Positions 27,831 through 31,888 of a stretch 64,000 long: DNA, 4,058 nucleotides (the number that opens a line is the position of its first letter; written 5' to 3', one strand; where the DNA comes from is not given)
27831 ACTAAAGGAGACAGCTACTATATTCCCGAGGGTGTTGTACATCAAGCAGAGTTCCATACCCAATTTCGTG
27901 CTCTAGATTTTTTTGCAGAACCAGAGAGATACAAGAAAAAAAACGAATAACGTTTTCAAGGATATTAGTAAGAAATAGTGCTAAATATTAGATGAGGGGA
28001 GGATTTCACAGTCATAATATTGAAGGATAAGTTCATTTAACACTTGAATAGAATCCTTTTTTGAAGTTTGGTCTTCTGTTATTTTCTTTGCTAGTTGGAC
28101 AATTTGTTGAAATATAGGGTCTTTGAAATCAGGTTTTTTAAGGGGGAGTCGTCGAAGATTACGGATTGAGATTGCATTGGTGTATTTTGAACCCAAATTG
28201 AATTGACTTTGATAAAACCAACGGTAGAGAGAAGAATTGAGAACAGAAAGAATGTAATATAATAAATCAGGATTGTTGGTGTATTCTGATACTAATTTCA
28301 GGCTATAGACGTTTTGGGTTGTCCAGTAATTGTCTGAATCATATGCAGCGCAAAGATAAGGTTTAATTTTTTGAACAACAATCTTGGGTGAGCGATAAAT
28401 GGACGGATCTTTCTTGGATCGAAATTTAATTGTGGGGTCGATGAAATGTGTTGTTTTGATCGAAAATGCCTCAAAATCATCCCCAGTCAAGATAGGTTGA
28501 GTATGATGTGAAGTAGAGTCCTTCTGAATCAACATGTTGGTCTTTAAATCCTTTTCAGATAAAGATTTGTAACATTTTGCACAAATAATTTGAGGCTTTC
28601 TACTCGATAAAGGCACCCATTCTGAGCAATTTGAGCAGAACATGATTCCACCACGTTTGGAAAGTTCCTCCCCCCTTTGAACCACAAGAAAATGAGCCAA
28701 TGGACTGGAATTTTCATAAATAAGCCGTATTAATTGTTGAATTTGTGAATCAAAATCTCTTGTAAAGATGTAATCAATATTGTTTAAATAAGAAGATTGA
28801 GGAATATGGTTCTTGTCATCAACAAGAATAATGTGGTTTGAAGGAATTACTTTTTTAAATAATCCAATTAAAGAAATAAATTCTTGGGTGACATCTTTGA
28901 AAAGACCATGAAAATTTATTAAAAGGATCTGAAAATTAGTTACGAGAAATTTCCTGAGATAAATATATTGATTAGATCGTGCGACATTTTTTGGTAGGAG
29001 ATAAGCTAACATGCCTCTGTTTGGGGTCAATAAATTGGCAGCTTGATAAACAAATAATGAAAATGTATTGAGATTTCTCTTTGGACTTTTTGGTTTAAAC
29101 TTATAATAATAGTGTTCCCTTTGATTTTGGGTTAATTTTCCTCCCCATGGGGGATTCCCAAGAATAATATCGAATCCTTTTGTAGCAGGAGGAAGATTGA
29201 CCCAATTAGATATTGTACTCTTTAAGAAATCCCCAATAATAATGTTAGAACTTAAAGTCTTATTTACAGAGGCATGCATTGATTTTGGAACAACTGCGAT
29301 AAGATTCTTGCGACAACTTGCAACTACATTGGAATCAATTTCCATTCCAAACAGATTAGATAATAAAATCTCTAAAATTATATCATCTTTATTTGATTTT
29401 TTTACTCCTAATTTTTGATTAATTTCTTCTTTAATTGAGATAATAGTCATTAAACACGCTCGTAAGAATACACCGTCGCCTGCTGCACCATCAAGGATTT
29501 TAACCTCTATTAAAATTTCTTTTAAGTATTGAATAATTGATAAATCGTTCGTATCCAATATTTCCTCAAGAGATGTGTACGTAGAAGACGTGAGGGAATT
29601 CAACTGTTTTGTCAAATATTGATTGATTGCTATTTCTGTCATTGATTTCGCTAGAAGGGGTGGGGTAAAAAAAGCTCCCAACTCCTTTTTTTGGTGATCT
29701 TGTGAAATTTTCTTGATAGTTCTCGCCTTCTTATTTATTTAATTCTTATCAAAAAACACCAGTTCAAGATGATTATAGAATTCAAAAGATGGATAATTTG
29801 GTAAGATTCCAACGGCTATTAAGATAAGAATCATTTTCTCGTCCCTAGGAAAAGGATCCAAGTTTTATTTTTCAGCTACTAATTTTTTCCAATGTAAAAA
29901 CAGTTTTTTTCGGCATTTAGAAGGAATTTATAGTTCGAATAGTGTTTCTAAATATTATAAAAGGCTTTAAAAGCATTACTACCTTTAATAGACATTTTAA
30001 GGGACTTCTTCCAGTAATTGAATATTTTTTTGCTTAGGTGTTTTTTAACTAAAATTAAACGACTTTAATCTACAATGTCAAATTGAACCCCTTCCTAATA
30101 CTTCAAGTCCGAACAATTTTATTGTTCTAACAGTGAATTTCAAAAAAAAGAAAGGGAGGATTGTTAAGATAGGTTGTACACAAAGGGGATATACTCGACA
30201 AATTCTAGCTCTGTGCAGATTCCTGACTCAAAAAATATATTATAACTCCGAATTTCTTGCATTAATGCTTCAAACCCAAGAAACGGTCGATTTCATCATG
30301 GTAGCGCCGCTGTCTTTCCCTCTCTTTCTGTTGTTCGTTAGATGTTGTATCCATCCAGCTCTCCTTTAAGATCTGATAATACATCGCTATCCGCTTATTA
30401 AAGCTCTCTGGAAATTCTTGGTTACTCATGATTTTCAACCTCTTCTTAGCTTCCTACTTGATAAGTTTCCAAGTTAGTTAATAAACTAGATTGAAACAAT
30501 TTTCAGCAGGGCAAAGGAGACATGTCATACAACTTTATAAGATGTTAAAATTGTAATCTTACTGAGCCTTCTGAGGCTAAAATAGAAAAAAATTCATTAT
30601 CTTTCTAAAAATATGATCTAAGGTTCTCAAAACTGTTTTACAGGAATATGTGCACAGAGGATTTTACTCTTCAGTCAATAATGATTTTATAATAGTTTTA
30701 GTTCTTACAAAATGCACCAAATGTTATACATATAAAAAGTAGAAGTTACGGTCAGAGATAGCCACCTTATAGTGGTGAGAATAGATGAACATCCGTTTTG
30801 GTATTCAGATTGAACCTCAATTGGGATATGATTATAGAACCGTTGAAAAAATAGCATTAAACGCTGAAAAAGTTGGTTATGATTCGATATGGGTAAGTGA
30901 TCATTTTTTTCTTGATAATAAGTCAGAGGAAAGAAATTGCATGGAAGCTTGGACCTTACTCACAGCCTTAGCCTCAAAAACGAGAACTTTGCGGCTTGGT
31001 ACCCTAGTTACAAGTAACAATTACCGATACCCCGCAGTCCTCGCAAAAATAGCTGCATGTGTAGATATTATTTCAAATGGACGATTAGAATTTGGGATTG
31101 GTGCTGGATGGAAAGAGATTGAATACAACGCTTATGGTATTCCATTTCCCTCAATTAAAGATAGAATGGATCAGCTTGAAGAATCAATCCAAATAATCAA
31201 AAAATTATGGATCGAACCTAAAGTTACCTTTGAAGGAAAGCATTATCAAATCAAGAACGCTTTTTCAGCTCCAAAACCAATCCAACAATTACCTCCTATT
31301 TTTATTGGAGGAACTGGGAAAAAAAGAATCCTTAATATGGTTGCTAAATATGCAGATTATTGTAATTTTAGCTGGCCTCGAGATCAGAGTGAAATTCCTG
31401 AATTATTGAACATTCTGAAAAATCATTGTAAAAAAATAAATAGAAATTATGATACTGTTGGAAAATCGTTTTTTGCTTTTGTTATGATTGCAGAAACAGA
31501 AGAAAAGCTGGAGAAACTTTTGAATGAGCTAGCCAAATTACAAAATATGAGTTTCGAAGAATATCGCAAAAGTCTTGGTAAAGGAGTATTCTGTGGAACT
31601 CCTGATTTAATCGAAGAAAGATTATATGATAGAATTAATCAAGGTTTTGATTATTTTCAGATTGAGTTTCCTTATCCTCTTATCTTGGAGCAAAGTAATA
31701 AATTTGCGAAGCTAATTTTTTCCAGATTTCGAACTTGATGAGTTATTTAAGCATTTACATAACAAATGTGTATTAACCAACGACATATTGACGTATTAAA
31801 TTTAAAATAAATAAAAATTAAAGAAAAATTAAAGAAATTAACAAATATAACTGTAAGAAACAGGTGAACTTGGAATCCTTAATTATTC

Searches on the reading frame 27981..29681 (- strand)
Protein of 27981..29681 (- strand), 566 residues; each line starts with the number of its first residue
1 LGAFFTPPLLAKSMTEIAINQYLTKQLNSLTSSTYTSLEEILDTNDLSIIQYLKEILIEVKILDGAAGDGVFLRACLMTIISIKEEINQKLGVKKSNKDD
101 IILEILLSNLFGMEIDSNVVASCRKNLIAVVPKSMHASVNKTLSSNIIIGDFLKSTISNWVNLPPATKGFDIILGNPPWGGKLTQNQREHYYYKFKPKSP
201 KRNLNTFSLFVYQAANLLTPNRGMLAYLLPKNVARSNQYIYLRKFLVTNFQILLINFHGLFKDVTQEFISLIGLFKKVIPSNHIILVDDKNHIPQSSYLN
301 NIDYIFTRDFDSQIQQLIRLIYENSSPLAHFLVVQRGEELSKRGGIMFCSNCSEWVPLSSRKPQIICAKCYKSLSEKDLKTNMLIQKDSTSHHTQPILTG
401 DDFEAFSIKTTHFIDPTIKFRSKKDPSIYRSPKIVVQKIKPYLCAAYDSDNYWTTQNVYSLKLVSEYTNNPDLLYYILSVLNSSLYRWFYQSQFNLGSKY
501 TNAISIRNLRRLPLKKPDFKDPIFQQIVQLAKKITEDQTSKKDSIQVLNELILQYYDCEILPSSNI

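Call 77: search_protein_families(library=pfam, proteins=[window:27981-29681:-], max_evalue=0.00001)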
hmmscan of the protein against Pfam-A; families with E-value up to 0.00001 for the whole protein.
window:27981-29681:- (566 aa): 4 families
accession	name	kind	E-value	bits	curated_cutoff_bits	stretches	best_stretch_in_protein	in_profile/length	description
PF07669.17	Eco57I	-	6.3e-16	59.4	25.3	1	109-255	2-163/171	Eco57I restriction-modification methylase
PF12950.13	TaqI_C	-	8.5e-16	58.7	26.5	1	396-514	2-118/118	TaqI-like C-terminal specificity domain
PF20473.4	MmeI_Mtase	-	4.9e-09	36.2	27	1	50-242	11-211/259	MmeI, DNA-methyltransferase domain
PF02384.22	N6_Mtase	-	6.1e-07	29.5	20.4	1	62-296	50-253/311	N-6 DNA Methylase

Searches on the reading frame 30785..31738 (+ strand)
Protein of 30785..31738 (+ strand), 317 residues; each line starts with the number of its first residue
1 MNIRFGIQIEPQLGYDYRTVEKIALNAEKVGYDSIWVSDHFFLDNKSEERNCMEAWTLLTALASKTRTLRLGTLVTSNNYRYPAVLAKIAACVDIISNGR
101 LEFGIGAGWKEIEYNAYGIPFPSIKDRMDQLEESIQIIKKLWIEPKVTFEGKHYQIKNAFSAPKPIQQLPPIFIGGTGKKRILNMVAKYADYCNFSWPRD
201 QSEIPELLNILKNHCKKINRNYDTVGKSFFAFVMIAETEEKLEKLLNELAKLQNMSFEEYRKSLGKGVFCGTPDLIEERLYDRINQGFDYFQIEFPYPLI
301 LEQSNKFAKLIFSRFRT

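Call 78: search_protein_families(library=pfam, proteins=[window:30785-31738:+], max_evalue=0.00001)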
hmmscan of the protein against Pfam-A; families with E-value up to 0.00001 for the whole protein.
window:30785-31738:+ (317 aa): 1 family
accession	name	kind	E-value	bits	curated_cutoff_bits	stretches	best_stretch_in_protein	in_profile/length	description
PF00296.26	Bac_luciferase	-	6.8e-51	173.9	27.9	1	12-250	16-245/314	Luciferase-like monooxygenase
